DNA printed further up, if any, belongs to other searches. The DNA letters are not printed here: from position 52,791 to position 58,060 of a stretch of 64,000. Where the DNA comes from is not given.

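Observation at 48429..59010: Three-gene locus built around a shared beta-sandwich/dockerin-like module: possible CTD-less cargo plus T9SS adaptor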

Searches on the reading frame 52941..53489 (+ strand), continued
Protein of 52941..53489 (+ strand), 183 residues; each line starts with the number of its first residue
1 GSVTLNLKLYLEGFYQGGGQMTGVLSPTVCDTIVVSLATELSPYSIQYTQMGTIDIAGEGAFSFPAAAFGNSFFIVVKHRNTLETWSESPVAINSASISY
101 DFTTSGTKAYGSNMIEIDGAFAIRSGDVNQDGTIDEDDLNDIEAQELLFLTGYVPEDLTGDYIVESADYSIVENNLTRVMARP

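Call 79: search_protein_families(library=pfam, proteins=[L010:1028-7939:+, L004:4574-10531:+, L014:6251-10552:+, L040:2866-6399:+, L079:3606-7571:+], max_evalue=0.001)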
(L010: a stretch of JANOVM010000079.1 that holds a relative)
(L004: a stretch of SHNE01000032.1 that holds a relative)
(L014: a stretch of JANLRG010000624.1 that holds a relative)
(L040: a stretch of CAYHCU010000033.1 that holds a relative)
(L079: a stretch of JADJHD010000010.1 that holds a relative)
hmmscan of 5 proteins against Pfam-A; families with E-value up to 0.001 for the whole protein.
L010:1028-7939:+ (2304 aa): 3 families
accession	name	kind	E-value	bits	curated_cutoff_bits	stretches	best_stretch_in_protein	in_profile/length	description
PF13927.12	Ig_3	-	3.9e-19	69.4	30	0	1461-1507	3-56/78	Immunoglobulin domain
PF16820.11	PKD_3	-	2.6e-15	56.5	26.3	0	1085-1132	2-49/68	PKD-like domain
PF07679.22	I-set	-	0.00012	22.6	23.7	0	728-757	14-43/90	Immunoglobulin I-set domain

L004:4574-10531:+ (1986 aa): 4 families
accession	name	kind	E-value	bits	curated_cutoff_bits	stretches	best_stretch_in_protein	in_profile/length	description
PF16820.11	PKD_3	-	1.2e-18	67.2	26.3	0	729-769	15-56/68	PKD-like domain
PF13927.12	Ig_3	-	3.9e-13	50.1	30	0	1367-1428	3-76/78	Immunoglobulin domain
PF19081.6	Ig_7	-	1.5e-10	41.6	27.3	0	1370-1439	6-75/84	Ig-like domain CHU_C associated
PF00404.24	Dockerin_1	-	1e-06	29.2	22.9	1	1929-1979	2-56/57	Dockerin type I domain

L014:6251-10552:+ (1434 aa): 8 families
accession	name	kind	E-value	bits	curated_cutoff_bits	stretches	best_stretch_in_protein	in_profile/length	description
PF19408.5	PKD_6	-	9.6e-39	132.1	25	2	848-928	2-82/82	PKD-like domain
PF13583.11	Reprolysin_4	-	9e-30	104.3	22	1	204-388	3-183/203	Metallo-peptidase family M12B Reprolysin-like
PF13688.12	Reprolysin_5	-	2.9e-25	90.1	27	1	203-385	2-191/196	Metallo-peptidase family M12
PF13582.12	Reprolysin_3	-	3.7e-25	89.3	22.4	1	231-351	4-123/123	Metallo-peptidase family M12B Reprolysin-like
PF13574.12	Reprolysin_2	-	3.3e-22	79.7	27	1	231-387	8-179/195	Metallo-peptidase family M12B Reprolysin-like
PF01833.30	TIG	-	5.5e-09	36.3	20.9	1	1174-1246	1-78/84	IPT/TIG domain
PF01483.27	P_proprotein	-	6.4e-08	33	21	0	1034-1097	4-64/86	Proprotein convertase P-domain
PF00404.24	Dockerin_1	-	0.00015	22.3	22.9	1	1375-1422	2-53/57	Dockerin type I domain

L040:2866-6399:+ (1178 aa): 1 family
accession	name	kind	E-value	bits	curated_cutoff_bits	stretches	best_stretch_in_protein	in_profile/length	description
PF16820.11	PKD_3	-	5.6e-06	26.6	26.3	0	714-758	2-46/68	PKD-like domain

L079:3606-7571:+ (1322 aa): 3 families
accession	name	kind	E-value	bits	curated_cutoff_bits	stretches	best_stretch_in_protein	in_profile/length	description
PF18911.6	PKD_4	-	3.1e-15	56.4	27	2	570-656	3-85/85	PKD domain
PF00801.26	PKD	-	2.2e-13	50.4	23.5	2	584-649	13-75/80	PKD domain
PF00431.26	CUB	-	2e-12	47.9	21.4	1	766-858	20-109/110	CUB domain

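Call 86: search_protein_families(library=pfam, proteins=[L041:10677-12113:-, L047:2323-3801:-, L058:10770-12254:-, L080:2038-3495:+, L007:16159-17832:+, L044:16553-18442:+, L007:12624-13424:-], max_evalue=0.01)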
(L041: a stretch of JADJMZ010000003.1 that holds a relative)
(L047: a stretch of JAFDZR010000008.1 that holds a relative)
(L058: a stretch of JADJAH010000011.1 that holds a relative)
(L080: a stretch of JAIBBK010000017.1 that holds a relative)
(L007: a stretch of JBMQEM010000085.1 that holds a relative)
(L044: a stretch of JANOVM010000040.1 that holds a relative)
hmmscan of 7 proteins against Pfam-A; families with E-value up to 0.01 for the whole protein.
L041:10677-12113:- (479 aa): 0 families

L047:2323-3801:- (493 aa): 0 families

L058:10770-12254:- (495 aa): 0 families

L080:2038-3495:+ (486 aa): 0 families

L007:16159-17832:+ (558 aa): 18 families
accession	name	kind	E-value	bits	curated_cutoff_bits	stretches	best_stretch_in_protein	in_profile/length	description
PF00005.33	ABC_tran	-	3.8e-55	186.7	25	2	25-196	1-137/137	ABC transporter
PF13304.12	AAA_21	-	1.6e-17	64.9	27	2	167-228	237-304/304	AAA domain, putative AbiEii toxin, Type IV TA system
PF12848.13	ABC_tran_Xtn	-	5.4e-14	52.5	25.9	1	235-312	1-81/85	ABC transporter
PF02463.25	SMC_N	-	1e-07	32.1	40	0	356-506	26-199/220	RecF/RecN/SMC N terminal domain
PF13476.12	AAA_23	-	1.1e-05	26.6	27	1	344-374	10-39/201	AAA domain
PF13555.12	AAA_29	-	1.9e-05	24.8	27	0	344-371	12-39/61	P-loop containing region of AAA domain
PF13166.12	AAA_13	-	4.3e-05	22.8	36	0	361-386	23-49/713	AAA domain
PF13238.12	AAA_18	-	0.0001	23.2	29.4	0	38-109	1-68/128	AAA domain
PF01926.29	MMR_HSR1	-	0.00017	22.1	21.9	0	37-63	1-26/113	50S ribosome-binding GTPase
PF00931.28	NB-ARC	-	0.00047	19.9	23.5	0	354-397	18-61/248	NB-ARC domain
PF05783.17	DLIC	-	0.00091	18.6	19.7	0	351-384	22-55/471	Dynein light intermediate chain (DLIC)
PF13401.12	AAA_22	-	0.0014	19.4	27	0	354-389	5-33/130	AAA domain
PF13521.12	AAA_28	-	0.0014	19.3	27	0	37-102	1-62/164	AAA domain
PF01637.24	ATPase_2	-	0.0015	18.9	33.2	0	40-107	25-79/225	ATPase domain predominantly from Archaea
PF13173.12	AAA_14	-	0.0029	18.1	27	0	356-379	4-27/129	AAA domain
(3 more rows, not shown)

L044:16553-18442:+ (630 aa): 15 families
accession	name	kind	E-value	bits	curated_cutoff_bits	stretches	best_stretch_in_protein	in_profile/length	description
PF00005.33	ABC_tran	-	5.5e-55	186.2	25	2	20-186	2-137/137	ABC transporter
PF13304.12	AAA_21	-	2e-16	61.4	27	2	113-218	179-304/304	AAA domain, putative AbiEii toxin, Type IV TA system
PF16326.10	ABC_tran_CTD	-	1.2e-15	57.9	32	1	561-627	1-69/69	ABC transporter C-terminal domain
PF12848.13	ABC_tran_Xtn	-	7.4e-11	42.4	25.9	1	226-301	2-79/85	ABC transporter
PF02463.25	SMC_N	-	2.9e-08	33.9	40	1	32-221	27-206/220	RecF/RecN/SMC N terminal domain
PF00006.31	ATP-synt_ab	-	2.4e-06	27.8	29.5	0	340-368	10-38/213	ATP synthase alpha/beta family, nucleotide-binding domain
PF13401.12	AAA_22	-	4.9e-06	27.3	27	1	32-212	8-123/130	AAA domain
PF01926.29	MMR_HSR1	-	0.00019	21.9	21.9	0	346-376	1-31/113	50S ribosome-binding GTPase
PF13555.12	AAA_29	-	0.0002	21.5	27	0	340-361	18-39/61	P-loop containing region of AAA domain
PF00350.29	Dynamin_N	-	0.00037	21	27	1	347-387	1-42/168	Dynamin family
PF13238.12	AAA_18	-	0.00046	21.1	29.4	0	34-122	3-94/128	AAA domain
PF13479.12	AAA_24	-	0.00074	19.9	27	0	345-364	3-22/195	AAA domain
PF03205.20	MobB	-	0.0024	18.2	26.6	0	347-364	2-19/133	Molybdopterin guanine dinucleotide synthesis protein B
PF00910.28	RNA_helicase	-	0.0067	17.3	21.5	0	349-415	3-77/105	RNA helicase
PF05729.18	NACHT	-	0.0086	16.4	26.7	0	347-364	3-20/167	NACHT domain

L007:12624-13424:- (267 aa): 1 family
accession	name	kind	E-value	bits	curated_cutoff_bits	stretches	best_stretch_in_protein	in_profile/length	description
PF01040.23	UbiA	-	7.6e-54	183.1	34.2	1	2-248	3-248/250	UbiA prenyltransferase family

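Call 89: find_encoding_contigs(protein=P0021, flank=10000, max_places=2)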
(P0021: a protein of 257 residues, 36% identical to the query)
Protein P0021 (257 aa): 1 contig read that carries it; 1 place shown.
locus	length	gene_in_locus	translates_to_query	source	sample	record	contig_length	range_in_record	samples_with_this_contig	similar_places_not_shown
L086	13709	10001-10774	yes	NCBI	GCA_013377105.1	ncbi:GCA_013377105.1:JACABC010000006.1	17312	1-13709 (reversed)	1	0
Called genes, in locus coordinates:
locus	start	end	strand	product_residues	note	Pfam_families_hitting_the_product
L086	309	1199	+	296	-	PF13148:DUF3987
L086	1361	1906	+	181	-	-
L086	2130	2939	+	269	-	PF02586:SRAP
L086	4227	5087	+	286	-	-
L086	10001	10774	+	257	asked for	PF00404:Dockerin_1 (weak)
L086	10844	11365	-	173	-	-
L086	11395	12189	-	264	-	PF24595:DUF7619, PF18962:Por_Secre_tail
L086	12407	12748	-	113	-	PF09603:Fib_succ_major (weak)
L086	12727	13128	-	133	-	PF09603:Fib_succ_major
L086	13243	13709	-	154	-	PF00082:Peptidase_S8 (weak), PF18962:Por_Secre_tail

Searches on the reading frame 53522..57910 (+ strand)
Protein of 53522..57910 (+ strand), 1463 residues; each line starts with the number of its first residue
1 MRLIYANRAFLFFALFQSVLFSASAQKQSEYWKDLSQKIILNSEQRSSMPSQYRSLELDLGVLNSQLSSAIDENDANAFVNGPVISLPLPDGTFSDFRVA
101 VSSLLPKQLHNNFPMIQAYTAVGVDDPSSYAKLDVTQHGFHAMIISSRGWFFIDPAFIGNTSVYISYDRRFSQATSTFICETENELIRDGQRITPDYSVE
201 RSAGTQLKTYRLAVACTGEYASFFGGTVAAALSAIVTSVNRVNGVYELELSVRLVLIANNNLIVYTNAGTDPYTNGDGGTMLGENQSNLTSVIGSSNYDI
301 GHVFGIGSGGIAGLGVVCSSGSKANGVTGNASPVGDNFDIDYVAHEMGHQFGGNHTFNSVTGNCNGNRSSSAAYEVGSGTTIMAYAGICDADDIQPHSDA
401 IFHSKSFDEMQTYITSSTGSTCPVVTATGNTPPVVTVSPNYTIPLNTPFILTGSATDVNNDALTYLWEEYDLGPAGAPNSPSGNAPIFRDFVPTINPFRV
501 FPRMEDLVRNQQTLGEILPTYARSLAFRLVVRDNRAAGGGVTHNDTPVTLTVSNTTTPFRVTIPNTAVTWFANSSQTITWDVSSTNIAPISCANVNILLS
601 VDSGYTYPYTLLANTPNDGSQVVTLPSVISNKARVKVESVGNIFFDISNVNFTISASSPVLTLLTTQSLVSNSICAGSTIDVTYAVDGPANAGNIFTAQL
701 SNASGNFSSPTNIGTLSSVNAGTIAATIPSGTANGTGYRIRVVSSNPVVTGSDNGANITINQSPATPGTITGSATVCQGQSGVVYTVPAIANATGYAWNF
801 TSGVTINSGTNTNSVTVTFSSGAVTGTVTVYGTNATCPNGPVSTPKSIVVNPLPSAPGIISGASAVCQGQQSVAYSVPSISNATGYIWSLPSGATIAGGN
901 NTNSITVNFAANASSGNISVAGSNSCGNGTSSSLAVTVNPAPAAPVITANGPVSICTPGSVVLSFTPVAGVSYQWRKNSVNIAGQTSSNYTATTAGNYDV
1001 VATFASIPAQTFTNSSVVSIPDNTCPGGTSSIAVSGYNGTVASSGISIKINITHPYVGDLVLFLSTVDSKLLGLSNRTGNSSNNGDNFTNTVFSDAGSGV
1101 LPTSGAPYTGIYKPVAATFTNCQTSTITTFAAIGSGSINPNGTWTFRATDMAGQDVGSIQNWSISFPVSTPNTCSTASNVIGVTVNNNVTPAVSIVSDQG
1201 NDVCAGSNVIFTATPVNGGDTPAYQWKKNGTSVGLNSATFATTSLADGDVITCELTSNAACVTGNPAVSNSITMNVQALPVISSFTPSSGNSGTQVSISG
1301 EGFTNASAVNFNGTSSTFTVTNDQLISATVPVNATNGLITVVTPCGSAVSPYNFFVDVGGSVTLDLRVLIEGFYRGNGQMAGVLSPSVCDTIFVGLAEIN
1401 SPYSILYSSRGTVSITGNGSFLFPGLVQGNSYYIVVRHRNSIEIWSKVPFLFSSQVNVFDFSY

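Call 6: search_protein_families(library=pfam, proteins=[window:53522-57910:+], max_evalue=0.01)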
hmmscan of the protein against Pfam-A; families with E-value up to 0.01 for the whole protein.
window:53522-57910:+ (1463 aa): 8 families
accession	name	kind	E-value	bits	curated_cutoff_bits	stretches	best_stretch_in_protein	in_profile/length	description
PF19408.5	PKD_6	-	7.1e-40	135.7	25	2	854-936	2-82/82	PKD-like domain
PF13583.11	Reprolysin_4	-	3.2e-33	115.5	22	1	208-398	3-188/203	Metallo-peptidase family M12B Reprolysin-like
PF13688.12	Reprolysin_5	-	4e-27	96.2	27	1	207-391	2-192/196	Metallo-peptidase family M12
PF13574.12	Reprolysin_2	-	9.9e-27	94.5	27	1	230-398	3-185/195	Metallo-peptidase family M12B Reprolysin-like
PF13582.12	Reprolysin_3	-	2.1e-25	90.1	22.4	1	233-356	2-123/123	Metallo-peptidase family M12B Reprolysin-like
PF01483.27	P_proprotein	-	2.9e-07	30.9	21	0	1138-1166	58-86/86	Proprotein convertase P-domain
PF13927.12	Ig_3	-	0.0039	18.1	30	0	1196-1232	6-44/78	Immunoglobulin domain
PF10342.15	Kre9_KNH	-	0.0049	18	24.6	0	564-632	2-68/94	Kre9/KNH-like N-terminal Ig-like domain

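Call 7: search_protein_families(library=ncbifam, proteins=[window:53522-57910:+], max_evalue=0.01)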
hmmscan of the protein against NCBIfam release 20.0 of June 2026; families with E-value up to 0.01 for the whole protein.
window:53522-57910:+ (1463 aa): 1 family
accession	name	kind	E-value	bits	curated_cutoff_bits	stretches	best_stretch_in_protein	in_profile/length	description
NF058597.1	CoaZ_rpt_PGGG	domain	9.4e-09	35.2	30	1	1279-1354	2-86/88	choice-of-anchor Z repeating domain-containing protein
